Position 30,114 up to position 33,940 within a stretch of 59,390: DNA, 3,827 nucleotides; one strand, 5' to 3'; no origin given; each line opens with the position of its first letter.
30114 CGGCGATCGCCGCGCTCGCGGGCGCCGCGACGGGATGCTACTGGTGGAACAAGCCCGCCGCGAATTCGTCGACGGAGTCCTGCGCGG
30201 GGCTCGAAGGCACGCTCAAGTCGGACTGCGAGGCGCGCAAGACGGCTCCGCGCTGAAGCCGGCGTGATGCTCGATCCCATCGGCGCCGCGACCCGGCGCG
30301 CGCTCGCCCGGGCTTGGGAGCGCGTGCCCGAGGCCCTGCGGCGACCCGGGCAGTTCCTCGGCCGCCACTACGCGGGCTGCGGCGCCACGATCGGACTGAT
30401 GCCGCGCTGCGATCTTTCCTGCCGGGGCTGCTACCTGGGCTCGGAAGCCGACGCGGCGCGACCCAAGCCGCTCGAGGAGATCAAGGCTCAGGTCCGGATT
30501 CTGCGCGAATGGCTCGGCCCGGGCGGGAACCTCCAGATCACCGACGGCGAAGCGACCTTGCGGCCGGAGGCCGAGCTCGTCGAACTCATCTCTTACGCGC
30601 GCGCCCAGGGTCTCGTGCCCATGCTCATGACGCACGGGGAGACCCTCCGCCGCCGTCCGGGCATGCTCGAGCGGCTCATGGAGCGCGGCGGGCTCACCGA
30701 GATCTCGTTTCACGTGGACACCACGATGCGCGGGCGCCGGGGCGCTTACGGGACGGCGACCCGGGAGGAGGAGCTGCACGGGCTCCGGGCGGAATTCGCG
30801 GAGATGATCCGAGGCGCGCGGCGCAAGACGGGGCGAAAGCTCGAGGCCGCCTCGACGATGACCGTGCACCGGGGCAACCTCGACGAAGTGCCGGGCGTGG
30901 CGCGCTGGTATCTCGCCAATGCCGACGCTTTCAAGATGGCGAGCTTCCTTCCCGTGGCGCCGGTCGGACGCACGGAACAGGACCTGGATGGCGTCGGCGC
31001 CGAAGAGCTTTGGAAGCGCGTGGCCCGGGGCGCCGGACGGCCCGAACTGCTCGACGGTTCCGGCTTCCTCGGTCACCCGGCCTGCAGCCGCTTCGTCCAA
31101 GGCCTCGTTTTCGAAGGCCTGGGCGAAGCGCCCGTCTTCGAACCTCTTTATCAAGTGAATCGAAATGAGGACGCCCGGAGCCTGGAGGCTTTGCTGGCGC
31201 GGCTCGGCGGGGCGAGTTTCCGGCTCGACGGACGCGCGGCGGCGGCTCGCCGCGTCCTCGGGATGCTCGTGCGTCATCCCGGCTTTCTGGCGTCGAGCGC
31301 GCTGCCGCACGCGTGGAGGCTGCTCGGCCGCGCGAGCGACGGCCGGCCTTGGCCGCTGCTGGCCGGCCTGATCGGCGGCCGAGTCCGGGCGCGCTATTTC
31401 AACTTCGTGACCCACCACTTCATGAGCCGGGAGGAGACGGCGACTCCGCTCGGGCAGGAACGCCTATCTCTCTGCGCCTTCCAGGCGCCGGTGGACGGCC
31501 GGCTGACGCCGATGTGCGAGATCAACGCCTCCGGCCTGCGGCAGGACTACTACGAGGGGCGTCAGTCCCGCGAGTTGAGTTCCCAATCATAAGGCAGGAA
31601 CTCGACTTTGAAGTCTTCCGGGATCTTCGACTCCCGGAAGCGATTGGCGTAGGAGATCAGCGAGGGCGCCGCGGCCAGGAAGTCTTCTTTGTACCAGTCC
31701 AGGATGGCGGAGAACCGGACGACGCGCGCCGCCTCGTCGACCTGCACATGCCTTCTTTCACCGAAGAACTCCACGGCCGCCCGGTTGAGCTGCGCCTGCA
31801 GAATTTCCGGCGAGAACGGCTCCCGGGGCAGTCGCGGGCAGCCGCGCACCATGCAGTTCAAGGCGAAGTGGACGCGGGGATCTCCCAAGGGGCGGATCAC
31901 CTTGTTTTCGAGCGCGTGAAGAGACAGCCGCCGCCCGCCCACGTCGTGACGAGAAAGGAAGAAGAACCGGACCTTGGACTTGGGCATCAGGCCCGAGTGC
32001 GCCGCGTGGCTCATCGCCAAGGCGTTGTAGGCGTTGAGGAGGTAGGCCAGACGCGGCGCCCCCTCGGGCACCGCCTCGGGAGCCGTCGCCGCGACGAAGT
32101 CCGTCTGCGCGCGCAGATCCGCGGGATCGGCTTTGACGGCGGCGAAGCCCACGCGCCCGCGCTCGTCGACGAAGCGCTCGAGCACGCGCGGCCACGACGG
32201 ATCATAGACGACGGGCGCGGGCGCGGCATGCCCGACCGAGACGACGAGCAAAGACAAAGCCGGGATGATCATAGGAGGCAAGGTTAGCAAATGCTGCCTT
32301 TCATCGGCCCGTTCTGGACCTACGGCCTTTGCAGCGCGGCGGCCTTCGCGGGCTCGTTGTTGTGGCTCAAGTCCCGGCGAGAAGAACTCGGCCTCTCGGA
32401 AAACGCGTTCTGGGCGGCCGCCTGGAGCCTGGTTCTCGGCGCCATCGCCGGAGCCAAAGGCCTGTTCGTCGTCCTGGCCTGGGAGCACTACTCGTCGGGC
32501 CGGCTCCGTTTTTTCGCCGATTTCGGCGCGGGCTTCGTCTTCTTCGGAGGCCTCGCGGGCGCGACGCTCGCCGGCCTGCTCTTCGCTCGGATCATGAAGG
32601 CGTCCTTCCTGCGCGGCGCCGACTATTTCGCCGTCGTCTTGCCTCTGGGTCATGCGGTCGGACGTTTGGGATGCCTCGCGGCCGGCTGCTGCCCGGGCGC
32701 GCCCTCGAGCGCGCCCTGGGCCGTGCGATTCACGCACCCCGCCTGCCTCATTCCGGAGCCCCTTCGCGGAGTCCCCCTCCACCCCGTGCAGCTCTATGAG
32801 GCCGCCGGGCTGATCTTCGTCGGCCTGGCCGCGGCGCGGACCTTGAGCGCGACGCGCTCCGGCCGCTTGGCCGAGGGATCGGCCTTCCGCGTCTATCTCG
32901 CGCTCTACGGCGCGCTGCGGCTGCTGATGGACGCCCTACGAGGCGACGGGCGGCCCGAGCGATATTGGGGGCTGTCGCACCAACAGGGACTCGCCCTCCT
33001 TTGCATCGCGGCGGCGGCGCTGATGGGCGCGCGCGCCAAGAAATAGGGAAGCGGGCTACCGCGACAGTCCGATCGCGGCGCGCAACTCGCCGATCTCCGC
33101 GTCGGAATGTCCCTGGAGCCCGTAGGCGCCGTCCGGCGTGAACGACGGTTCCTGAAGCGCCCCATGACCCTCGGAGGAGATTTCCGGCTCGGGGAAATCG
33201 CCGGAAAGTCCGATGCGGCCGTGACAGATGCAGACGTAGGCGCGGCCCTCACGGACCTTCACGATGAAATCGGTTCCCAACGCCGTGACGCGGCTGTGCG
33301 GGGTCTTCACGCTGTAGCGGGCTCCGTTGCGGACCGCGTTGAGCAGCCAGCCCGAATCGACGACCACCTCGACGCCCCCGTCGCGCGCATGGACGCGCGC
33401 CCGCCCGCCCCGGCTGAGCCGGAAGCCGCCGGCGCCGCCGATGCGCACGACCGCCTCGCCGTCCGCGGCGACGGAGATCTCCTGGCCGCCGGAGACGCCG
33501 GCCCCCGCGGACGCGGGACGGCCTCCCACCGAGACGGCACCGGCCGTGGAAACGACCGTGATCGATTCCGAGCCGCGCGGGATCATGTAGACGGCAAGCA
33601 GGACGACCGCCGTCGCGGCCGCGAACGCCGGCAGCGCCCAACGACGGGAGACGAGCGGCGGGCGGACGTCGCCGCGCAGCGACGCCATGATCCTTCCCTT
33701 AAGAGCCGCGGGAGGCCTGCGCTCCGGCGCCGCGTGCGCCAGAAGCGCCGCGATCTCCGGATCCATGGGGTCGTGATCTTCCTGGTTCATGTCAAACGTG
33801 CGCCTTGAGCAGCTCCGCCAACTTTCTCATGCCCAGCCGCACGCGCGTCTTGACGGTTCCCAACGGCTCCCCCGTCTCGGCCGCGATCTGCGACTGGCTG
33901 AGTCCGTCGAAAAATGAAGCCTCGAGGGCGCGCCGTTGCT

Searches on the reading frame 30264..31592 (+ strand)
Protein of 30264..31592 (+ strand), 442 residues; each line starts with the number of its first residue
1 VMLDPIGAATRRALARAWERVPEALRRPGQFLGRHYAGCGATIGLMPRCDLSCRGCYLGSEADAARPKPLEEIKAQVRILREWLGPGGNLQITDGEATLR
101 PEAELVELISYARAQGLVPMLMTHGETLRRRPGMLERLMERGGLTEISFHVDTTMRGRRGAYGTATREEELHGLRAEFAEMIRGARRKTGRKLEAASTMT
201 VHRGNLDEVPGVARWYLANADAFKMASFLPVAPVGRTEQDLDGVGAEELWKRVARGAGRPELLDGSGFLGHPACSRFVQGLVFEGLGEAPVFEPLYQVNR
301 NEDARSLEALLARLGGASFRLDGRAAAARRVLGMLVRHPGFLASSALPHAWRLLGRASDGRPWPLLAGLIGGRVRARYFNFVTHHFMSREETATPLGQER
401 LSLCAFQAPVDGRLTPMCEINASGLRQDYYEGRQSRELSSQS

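Call 3: search_protein_families(library=pfam, proteins=[window:30264-31592:+], max_evalue=0.1)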
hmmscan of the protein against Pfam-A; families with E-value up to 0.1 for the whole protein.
window:30264-31592:+ (442 aa): 1 family
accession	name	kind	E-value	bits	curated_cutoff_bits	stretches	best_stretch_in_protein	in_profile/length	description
PF04055.27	Radical_SAM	-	1.3e-10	42.2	29.5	1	45-174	3-133/166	Radical SAM superfamily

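Call 4: search_protein_families(library=ncbifam, proteins=[window:30264-31592:+], max_evalue=0.1)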
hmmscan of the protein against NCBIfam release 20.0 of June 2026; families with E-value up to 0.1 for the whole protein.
window:30264-31592:+ (442 aa): 15 families
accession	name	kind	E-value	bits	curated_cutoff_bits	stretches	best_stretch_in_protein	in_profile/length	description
NF045702.1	rSAM_GDGT_ether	equivalog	9.9e-13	47.5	450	1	41-240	88-277/486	tetraether lipid synthase Tes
NF045646.2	rSAM_Se_TrsS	equivalog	3.8e-11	42.2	490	1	37-239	84-274/441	radical SAM (seleno)protein TrsS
NF038283.1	viperin_w_prok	equivalog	5.9e-06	25.7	180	1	46-183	9-145/281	viperin family antiviral radical SAM protein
TIGR02109.1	PQQ_syn_pqqE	equivalog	7.5e-05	21.8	381.35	1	45-213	13-166/358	pyrroloquinoline quinone biosynthesis protein PqqE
TIGR04347.1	pseudo_SAM_Halo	equivalog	0.00014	21.2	525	1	48-213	47-196/390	TIGR04347 family pseudo-SAM/SPASM protein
TIGR04545.1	rSAM_ahbD_hemeb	equivalog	0.00039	20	500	1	48-238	9-182/339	heme b synthase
TIGR04546.1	rSAM_ahbC_deAc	equivalog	0.00057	18.8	650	1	47-212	47-196/390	12,18-didecarboxysiroheme deacetylase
NF012164.0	AlbA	equivalog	0.00079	18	850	1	41-166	115-241/442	subtilosin maturase AlbA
TIGR04055.1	rSAM_NirJ2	equivalog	0.0013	18.4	500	1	48-217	9-162/326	putative heme d1 biosynthesis radical SAM protein NirJ2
TIGR04311.1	rSAM_Geo_metal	subfamily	0.0049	16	400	1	95-227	58-185/423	radical SAM/SPASM family putative metalloenzyme maturase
TIGR04054.1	rSAM_NirJ1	equivalog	0.0049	15.5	650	1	48-165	45-162/387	putative heme d1 biosynthesis radical SAM protein NirJ1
TIGR04403.1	rSAM_skfB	equivalog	0.0056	15.5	300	1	35-244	100-290/402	sporulation killing factor system radical SAM maturase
TIGR04051.1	rSAM_NirJ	equivalog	0.022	13.8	515.45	1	45-140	8-98/354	heme d1 biosynthesis radical SAM protein NirJ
TIGR04251.1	SCM_rSAM_ScmF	equivalog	0.034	13.5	400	1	48-233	13-184/353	SynChlorMet cassette radical SAM/SPASM protein ScmF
NF045574.1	sacti_mat_StsB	exception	0.049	12.5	625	1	48-153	105-205/466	StsB family radical SAM/SPASM domain sactipeptide maturase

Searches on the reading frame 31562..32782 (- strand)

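Call 3: search_protein_families(library=pfam, proteins=[window:31562-32782:-], max_evalue=0.1)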
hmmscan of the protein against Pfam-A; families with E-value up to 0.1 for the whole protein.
window:31562-32782:- (406 aa): 2 families
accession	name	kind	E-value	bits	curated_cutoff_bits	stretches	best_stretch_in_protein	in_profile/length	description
PF04784.19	DUF547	-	1.1e-17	64.7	27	1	244-339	9-124/125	Protein of unknown function, DUF547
PF24757.1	C2H2_ASCIZ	-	0.037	15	25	1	310-324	4-18/34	ASCIZ first and second C2H2 zinc finger domains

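Call 4: search_protein_families(library=ncbifam, proteins=[window:31562-32782:-], max_evalue=0.1)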
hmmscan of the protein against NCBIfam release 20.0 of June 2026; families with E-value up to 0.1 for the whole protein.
window:31562-32782:- (406 aa): 0 families

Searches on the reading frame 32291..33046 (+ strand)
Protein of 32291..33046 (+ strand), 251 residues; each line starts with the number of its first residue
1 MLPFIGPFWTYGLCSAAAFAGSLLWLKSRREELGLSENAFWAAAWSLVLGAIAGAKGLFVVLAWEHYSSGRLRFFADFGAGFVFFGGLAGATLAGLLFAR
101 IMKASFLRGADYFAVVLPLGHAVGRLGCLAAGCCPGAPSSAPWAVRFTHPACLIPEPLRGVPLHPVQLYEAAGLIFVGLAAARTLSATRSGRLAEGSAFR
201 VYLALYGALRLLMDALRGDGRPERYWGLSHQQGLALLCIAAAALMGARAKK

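Call 29: search_protein_families(library=pfam, proteins=[window:32291-33046:+], max_evalue=0.01)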
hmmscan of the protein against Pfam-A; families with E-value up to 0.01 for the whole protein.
window:32291-33046:+ (251 aa): 1 family
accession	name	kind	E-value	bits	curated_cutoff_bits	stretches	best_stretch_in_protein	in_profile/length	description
PF01790.23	LGT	-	3.2e-37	128.6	24.9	1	10-245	13-237/240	Prolipoprotein diacylglyceryl transferase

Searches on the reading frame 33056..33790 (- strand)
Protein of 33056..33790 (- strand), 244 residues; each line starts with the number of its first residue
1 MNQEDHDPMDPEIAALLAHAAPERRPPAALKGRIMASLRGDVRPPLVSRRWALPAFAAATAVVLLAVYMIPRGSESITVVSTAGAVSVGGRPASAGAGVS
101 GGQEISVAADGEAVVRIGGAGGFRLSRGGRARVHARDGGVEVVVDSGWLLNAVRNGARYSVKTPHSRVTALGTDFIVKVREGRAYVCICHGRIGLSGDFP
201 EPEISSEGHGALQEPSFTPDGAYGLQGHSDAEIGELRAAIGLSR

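Call 29: search_protein_families(library=pfam, proteins=[window:33056-33790:-], max_evalue=0.01)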
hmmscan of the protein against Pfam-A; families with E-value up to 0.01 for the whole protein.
window:33056-33790:- (244 aa): 1 family
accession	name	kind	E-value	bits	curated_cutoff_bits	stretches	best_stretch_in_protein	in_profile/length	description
PF04773.18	FecR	-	1.6e-05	25.7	24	1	105-193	3-96/97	FecR protein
